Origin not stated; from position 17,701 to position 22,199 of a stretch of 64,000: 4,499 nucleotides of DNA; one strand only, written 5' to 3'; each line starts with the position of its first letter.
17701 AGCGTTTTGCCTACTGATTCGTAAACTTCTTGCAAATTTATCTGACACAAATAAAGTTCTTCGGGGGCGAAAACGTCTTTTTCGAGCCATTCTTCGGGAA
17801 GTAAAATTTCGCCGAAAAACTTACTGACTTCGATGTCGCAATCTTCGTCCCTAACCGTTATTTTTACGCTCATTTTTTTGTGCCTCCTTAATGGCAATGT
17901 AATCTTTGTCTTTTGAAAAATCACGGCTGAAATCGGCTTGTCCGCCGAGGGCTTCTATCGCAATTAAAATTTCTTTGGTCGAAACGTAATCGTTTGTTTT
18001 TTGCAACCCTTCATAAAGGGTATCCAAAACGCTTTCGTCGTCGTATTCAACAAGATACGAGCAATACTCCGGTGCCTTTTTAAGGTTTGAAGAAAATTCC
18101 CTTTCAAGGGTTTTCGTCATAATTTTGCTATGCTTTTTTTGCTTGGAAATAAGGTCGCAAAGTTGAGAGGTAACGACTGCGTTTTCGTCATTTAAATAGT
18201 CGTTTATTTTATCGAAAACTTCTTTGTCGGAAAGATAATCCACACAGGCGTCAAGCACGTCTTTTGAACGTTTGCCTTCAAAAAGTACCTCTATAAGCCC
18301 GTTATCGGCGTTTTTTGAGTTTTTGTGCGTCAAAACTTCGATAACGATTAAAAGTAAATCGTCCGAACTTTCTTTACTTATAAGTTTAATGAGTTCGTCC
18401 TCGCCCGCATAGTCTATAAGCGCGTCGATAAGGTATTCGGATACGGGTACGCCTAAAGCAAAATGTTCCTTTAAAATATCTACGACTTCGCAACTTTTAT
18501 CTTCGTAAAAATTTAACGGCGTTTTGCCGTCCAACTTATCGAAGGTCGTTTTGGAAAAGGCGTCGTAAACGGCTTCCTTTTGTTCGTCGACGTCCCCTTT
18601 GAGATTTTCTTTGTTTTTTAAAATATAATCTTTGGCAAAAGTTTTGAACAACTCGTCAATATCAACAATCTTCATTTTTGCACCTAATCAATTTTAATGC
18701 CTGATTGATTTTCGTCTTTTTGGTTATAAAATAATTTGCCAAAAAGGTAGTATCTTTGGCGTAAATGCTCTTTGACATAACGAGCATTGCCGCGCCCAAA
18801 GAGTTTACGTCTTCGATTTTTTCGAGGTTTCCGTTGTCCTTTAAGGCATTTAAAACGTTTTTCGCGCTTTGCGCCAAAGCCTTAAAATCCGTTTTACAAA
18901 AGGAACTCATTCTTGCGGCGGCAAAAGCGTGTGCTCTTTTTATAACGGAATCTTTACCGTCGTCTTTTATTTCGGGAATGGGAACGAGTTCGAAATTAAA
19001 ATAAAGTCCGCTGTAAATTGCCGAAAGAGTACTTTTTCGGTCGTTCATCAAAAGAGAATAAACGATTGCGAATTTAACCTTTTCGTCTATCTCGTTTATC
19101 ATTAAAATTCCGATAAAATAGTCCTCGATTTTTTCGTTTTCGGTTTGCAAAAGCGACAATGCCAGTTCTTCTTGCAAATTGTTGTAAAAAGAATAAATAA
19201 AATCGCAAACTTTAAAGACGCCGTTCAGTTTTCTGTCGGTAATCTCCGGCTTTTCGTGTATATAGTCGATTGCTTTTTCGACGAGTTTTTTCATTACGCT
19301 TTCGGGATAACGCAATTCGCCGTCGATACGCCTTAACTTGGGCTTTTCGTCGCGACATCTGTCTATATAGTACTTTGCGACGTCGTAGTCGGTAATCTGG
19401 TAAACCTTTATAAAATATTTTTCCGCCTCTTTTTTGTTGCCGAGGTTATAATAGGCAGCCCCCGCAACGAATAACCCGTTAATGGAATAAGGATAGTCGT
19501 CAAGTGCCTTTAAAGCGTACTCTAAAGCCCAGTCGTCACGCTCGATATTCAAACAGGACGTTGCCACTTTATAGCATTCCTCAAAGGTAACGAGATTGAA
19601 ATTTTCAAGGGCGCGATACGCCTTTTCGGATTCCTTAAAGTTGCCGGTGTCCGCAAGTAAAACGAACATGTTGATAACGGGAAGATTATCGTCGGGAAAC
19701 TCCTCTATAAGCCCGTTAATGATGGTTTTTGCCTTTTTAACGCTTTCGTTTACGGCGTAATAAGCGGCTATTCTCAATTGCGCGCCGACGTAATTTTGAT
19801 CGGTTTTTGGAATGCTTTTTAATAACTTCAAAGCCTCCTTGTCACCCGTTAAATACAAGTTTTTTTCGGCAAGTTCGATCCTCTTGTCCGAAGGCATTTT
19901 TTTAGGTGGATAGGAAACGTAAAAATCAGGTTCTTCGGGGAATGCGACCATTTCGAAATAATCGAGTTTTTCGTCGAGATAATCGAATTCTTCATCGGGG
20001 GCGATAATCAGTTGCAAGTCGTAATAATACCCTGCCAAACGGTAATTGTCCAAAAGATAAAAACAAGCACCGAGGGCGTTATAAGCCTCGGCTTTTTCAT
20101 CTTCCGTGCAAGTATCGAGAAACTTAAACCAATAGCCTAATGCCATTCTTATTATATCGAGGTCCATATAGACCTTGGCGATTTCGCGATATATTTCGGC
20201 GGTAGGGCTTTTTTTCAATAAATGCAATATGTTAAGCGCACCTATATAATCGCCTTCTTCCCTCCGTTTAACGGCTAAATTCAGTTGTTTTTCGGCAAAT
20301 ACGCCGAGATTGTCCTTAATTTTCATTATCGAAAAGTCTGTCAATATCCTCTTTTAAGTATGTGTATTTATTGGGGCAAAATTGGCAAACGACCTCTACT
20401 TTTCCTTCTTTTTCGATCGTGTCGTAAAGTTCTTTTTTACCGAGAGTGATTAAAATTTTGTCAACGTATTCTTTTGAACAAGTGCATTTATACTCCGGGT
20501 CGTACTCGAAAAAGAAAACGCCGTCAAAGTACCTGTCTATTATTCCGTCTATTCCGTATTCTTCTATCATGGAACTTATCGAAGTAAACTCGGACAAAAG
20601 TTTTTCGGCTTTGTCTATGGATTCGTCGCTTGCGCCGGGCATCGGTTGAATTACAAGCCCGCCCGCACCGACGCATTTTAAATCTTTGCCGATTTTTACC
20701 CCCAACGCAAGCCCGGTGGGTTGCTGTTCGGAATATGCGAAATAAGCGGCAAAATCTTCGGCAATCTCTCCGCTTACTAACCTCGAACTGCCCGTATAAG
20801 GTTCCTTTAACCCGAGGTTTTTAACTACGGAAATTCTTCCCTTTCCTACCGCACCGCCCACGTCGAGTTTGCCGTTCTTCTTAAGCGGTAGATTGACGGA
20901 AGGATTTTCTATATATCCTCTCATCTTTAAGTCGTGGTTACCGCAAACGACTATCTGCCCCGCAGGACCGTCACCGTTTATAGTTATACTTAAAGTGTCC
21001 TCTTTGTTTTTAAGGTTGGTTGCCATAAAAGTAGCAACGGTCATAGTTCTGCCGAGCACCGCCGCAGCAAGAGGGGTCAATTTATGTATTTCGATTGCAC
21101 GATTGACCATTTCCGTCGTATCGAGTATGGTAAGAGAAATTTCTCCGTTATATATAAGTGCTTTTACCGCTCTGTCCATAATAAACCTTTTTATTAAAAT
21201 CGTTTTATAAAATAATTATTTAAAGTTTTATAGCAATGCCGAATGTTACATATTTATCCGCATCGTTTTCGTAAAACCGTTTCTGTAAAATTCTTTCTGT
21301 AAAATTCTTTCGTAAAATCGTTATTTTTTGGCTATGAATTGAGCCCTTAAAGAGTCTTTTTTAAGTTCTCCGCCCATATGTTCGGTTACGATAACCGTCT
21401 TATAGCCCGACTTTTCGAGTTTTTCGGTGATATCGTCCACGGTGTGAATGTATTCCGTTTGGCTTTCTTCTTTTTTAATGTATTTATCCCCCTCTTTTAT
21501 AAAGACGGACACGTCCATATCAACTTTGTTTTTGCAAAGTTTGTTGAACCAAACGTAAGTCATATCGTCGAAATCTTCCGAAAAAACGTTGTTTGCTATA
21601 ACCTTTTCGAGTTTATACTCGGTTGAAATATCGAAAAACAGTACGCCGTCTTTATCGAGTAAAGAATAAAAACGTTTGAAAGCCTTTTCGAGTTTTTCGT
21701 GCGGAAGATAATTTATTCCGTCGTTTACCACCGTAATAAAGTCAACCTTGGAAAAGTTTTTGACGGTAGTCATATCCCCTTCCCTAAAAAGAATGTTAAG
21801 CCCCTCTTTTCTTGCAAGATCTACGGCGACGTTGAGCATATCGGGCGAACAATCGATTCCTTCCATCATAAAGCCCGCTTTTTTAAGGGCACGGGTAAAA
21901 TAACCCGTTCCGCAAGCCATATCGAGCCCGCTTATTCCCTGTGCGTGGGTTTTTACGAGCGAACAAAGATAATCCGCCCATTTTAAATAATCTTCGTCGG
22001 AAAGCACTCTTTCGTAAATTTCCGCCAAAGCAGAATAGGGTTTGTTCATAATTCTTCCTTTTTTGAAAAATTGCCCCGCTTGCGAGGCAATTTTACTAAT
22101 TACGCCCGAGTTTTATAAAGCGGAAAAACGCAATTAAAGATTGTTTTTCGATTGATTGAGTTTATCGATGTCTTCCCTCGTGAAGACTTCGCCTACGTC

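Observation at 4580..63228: Dispersed ~25-nt oligo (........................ and its complement) at 18 or more sites, inside genes and beside stop codons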

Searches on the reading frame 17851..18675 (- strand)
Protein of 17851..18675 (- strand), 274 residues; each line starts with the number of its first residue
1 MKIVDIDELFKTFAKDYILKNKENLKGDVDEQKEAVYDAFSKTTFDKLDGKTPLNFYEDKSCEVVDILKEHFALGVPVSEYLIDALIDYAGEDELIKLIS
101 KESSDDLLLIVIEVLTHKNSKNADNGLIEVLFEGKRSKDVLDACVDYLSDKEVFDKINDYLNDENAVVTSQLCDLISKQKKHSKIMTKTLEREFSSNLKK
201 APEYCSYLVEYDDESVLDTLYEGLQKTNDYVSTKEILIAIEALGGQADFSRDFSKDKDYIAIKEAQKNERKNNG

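Call 11: search_protein_families(library=pfam, proteins=[window:17851-18675:-])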
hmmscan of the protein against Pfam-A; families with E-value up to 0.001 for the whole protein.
window:17851-18675:- (274 aa): 0 families

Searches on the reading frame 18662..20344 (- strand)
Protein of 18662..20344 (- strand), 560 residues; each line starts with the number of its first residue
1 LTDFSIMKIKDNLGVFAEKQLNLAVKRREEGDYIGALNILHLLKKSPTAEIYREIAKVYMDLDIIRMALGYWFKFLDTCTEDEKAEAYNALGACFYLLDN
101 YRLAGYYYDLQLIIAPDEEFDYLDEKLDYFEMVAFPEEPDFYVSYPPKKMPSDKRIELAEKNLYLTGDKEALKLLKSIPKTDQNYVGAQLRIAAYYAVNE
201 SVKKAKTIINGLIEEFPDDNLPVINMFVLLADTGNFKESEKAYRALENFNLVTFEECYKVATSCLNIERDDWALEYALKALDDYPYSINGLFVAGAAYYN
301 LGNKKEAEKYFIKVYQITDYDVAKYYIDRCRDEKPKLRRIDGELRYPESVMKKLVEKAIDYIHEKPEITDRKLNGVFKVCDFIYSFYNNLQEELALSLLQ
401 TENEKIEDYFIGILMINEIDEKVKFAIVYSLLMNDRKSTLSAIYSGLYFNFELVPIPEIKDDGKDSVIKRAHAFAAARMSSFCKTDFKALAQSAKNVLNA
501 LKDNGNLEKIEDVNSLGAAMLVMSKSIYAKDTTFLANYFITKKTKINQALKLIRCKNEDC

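Call 11: search_protein_families(library=pfam, proteins=[window:18662-20344:-])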
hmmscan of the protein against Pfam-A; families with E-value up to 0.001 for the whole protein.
window:18662-20344:- (560 aa): 3 families
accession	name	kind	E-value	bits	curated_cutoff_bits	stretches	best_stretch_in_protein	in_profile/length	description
PF14559.12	TPR_19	-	1.9e-05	25.3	25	0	170-219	9-58/68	Tetratricopeptide repeat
PF13428.12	TPR_14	-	0.00028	21.7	23.5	0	187-220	2-35/44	Tetratricopeptide repeat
PF07719.23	TPR_2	-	0.00095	19.6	27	0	290-317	3-30/34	Tetratricopeptide repeat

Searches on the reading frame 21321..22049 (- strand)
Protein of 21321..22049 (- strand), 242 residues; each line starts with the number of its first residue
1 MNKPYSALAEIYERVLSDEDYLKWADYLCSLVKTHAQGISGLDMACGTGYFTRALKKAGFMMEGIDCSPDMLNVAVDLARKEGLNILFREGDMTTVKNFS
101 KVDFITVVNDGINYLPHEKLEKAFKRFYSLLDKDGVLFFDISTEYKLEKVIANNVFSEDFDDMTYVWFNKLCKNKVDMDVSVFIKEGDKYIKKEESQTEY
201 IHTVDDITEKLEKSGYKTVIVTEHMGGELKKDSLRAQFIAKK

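Call 11: search_protein_families(library=pfam, proteins=[window:21321-22049:-])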
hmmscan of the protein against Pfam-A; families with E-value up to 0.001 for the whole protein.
window:21321-22049:- (242 aa): 6 families
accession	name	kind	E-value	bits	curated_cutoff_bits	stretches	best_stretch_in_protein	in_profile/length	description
PF13649.12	Methyltransf_25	-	9.6e-18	65.1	27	1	42-135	2-97/97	Methyltransferase domain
PF08241.18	Methyltransf_11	-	2e-11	44.8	21.2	1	42-139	1-95/95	Methyltransferase domain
PF13847.12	Methyltransf_31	-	3.8e-11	43.3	27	1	39-148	5-119/145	Methyltransferase domain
PF13489.12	Methyltransf_23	-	1.2e-10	41.8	27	1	23-144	8-121/164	Methyltransferase domain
PF08242.18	Methyltransf_12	-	2.3e-07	31.9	30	1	42-137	1-98/98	Methyltransferase domain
PF01209.24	Ubie_methyltran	-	5.1e-06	26.4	20.1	1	14-139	25-151/233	ubiE/COQ5 methyltransferase family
